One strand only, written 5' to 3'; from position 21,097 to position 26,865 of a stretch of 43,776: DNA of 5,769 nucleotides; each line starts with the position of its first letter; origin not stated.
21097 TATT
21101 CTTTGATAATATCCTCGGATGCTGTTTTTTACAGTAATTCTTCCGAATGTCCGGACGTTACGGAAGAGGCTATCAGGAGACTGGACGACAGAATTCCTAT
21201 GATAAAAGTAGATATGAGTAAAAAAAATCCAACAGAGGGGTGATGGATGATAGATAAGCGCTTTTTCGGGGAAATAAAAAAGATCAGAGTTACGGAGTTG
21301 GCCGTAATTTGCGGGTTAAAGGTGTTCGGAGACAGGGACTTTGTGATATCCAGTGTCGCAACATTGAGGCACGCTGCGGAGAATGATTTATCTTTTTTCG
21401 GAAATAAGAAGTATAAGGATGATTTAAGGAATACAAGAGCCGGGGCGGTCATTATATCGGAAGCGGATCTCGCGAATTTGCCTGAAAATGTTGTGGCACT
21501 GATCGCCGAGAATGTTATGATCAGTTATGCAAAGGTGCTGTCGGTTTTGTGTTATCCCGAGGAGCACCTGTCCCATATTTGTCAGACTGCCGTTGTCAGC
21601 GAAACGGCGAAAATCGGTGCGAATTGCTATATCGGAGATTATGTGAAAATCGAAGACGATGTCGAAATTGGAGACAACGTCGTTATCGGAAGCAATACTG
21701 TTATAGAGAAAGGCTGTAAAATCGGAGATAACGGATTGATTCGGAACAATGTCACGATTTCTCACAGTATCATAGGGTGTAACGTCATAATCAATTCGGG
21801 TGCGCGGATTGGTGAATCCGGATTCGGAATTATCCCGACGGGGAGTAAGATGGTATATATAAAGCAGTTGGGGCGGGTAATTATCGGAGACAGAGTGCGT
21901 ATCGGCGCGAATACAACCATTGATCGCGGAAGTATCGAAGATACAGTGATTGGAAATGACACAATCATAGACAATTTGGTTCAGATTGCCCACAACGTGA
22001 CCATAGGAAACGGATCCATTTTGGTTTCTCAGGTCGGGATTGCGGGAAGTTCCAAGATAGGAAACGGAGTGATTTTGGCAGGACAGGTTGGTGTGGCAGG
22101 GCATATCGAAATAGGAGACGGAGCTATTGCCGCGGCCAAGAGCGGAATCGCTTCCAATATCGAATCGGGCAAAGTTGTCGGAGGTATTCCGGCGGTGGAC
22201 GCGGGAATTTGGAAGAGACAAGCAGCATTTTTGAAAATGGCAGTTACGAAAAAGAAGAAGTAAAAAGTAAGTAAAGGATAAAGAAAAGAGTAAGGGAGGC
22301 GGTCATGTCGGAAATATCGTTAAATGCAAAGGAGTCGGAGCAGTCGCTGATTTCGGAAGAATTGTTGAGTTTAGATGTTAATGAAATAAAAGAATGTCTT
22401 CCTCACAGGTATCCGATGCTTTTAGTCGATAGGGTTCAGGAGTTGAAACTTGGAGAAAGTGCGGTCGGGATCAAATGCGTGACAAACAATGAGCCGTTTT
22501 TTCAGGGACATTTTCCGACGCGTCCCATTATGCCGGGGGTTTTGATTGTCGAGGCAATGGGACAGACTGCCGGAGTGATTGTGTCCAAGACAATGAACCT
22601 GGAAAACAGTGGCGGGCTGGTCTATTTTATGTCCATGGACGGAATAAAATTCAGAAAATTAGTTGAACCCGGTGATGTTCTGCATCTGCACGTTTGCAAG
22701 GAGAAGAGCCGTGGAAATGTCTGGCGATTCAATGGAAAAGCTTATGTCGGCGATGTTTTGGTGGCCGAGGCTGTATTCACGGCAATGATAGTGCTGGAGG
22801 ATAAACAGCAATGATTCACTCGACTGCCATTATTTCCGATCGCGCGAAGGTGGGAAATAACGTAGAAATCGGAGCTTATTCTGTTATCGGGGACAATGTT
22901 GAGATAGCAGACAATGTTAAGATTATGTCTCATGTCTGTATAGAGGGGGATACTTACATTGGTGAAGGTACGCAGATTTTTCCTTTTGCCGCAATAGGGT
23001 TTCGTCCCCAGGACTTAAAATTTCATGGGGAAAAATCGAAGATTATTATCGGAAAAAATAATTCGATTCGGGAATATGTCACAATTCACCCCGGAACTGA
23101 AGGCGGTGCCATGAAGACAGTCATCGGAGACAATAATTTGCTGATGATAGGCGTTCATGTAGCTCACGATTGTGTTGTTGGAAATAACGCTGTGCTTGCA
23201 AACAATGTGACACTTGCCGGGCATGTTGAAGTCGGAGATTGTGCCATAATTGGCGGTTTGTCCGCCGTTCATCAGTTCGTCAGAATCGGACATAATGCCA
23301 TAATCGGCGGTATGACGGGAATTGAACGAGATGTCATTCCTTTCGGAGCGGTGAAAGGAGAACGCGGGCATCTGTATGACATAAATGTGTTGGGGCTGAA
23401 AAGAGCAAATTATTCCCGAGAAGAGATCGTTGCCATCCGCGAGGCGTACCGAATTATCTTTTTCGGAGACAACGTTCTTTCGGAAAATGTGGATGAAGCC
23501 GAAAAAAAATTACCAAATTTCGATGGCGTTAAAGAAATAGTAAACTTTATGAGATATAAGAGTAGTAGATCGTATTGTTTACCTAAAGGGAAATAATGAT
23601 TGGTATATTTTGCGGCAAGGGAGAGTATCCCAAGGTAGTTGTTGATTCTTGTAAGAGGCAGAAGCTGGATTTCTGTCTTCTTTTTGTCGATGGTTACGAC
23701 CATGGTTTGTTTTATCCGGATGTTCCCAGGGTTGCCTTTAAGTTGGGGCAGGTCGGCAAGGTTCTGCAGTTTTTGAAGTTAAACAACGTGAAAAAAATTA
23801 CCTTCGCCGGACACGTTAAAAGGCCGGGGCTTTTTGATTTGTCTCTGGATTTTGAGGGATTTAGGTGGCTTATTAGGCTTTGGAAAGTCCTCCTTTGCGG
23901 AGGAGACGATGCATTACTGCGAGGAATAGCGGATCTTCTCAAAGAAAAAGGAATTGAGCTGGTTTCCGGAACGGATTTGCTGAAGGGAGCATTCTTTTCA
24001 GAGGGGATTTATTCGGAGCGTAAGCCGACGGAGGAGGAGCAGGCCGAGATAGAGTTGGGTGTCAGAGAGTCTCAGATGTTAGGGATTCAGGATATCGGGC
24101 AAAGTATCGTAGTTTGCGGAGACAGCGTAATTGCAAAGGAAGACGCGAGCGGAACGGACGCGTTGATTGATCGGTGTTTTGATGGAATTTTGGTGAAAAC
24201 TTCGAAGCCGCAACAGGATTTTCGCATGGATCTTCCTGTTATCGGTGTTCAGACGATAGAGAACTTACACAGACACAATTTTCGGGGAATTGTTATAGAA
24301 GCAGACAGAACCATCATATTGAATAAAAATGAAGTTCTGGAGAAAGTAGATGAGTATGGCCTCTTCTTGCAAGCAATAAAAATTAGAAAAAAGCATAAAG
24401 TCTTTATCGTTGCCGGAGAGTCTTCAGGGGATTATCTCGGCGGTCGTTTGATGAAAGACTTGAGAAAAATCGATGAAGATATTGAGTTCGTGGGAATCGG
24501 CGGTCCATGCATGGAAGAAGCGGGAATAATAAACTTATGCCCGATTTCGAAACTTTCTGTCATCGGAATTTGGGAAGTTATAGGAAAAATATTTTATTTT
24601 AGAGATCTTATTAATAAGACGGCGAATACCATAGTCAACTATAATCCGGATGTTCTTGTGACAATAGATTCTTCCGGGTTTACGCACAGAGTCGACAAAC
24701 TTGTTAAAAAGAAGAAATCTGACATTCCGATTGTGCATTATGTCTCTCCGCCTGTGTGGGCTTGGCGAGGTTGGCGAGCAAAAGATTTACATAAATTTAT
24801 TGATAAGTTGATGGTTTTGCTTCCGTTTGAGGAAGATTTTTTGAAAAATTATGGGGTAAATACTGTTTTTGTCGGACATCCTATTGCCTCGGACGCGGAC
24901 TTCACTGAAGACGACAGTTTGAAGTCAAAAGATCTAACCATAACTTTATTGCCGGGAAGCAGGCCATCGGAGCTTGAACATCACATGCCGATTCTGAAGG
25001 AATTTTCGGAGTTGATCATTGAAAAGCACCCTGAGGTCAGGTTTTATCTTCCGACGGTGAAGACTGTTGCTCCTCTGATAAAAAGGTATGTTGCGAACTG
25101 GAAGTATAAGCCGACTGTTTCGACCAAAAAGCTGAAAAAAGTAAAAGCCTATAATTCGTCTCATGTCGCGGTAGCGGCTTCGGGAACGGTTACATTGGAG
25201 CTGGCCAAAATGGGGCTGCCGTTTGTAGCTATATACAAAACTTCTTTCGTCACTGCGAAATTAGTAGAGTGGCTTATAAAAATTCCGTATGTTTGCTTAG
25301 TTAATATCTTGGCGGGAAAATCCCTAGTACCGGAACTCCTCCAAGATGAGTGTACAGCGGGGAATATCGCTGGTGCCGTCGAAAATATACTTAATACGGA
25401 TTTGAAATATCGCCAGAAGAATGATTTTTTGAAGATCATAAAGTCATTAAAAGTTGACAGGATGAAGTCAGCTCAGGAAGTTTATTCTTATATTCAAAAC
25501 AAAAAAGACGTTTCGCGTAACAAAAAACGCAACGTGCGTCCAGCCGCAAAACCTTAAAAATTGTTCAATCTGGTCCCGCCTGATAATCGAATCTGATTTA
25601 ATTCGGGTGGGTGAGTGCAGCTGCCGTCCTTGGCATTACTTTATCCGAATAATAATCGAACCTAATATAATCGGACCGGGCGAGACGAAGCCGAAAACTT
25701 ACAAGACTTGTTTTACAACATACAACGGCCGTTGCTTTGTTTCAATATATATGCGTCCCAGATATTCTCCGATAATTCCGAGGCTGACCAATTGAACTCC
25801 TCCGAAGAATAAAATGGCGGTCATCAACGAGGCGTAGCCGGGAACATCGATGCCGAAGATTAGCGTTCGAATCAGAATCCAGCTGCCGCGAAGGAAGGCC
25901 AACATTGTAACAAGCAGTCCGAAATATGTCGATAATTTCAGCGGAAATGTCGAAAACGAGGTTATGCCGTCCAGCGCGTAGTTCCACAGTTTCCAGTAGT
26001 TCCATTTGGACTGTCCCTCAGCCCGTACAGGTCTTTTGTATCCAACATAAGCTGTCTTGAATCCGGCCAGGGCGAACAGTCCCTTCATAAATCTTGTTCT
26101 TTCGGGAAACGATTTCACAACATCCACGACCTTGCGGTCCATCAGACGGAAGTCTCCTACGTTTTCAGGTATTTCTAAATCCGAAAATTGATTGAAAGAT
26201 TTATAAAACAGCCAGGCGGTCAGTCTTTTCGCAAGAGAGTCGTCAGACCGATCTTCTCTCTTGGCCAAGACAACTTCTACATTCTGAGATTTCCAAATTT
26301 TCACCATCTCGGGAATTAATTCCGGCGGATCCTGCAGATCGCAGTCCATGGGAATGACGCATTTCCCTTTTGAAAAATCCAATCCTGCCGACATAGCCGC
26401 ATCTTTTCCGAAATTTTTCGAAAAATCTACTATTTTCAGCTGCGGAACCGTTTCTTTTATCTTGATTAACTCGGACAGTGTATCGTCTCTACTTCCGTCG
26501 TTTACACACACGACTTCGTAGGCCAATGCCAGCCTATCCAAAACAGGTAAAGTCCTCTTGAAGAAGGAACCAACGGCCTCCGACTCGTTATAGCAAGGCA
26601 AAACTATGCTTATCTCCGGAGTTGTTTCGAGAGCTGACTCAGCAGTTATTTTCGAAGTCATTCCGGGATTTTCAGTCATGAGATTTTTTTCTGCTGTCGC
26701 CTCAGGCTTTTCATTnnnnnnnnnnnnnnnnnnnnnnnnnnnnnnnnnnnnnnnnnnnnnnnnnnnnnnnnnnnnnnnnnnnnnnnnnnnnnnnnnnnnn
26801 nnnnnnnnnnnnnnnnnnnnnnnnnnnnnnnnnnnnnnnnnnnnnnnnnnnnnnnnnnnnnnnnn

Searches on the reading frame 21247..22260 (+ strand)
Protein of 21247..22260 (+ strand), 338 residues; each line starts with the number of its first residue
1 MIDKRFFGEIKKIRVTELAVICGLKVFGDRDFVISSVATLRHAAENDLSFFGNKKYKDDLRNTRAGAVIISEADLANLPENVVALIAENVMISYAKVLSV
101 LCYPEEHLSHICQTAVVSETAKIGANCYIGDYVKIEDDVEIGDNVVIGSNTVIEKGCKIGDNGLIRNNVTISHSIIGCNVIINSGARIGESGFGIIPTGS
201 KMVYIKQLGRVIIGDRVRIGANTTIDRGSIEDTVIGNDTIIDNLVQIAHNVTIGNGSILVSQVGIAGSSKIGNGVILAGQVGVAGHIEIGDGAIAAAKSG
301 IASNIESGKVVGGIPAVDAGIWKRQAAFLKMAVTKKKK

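Call 79: search_protein_families(library=pfam, proteins=[window:21247-22260:+], max_evalue=0.00001)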
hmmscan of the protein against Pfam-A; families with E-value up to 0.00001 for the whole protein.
window:21247-22260:+ (338 aa): 4 families
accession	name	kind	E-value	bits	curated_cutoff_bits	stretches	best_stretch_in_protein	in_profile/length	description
PF00132.30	Hexapep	-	1.1e-31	107.7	27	2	121-154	2-35/36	Bacterial transferase hexapeptide (six repeats)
PF04613.19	LpxD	-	3.4e-18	65.7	30.8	1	31-98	1-68/70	UDP-3-O-[3-hydroxymyristoyl] glucosamine N-acyltransferase, LpxD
PF25084.1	LbH_EIF2B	-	4.9e-14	52.7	54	1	110-190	11-89/105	EIF2B subunit epsilon LbH domain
PF24894.1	Hexapep_GlmU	-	7.9e-06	26.4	23.3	0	82-151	17-87/104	GlmU-like, C-terminal hexapeptide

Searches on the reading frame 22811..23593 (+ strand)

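Call 79: search_protein_families(library=pfam, proteins=[window:22811-23593:+], max_evalue=0.00001)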
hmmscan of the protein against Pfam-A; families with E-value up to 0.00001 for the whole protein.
window:22811-23593:+ (261 aa): 3 families
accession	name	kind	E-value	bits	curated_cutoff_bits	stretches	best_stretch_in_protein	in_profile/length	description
PF00132.30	Hexapep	-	4.2e-28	96.3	27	2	103-137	2-36/36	Bacterial transferase hexapeptide (six repeats)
PF13720.11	Acetyltransf_11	-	2.3e-19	70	24.5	1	174-256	1-82/82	Udp N-acetylglucosamine O-acyltransferase; Domain 2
PF25084.1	LbH_EIF2B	-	1.8e-07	31.5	54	0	4-55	20-69/105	EIF2B subunit epsilon LbH domain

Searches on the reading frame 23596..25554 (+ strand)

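Call 79: search_protein_families(library=pfam, proteins=[window:23596-25554:+], max_evalue=0.00001)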
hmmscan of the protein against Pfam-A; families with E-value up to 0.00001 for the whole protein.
window:23596-25554:+ (653 aa): 3 families
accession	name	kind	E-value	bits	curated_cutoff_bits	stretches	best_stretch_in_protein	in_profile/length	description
PF02684.21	LpxB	-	1.2e-88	298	22.6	1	269-627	1-368/374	Lipid-A-disaccharide synthetase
PF06230.17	LpxI_C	-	1.8e-36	125.3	25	1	136-258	2-130/131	LpxI C-terminal domain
PF17930.7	LpxI_N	-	1.6e-22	80.3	25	1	1-130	1-127/129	LpxI N-terminal domain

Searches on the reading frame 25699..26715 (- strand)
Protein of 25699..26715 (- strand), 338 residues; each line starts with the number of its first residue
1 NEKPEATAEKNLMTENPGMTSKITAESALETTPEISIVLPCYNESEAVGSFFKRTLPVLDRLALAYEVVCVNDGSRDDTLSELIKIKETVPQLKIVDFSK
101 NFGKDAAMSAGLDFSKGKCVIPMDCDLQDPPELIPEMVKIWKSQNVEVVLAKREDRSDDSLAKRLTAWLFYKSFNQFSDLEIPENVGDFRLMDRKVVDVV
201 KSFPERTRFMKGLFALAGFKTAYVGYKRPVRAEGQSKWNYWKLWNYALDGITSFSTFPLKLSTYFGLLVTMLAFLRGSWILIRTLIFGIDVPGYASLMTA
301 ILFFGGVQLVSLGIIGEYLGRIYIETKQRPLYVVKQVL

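Call 79: search_protein_families(library=pfam, proteins=[window:25699-26715:-], max_evalue=0.00001)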
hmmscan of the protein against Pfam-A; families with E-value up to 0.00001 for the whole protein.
window:25699-26715:- (338 aa): 1 family
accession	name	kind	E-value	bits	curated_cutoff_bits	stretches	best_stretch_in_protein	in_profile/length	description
PF00535.33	Glycos_transf_2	-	1.1e-27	97.5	23.3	1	36-198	1-165/168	Glycosyl transferase family 2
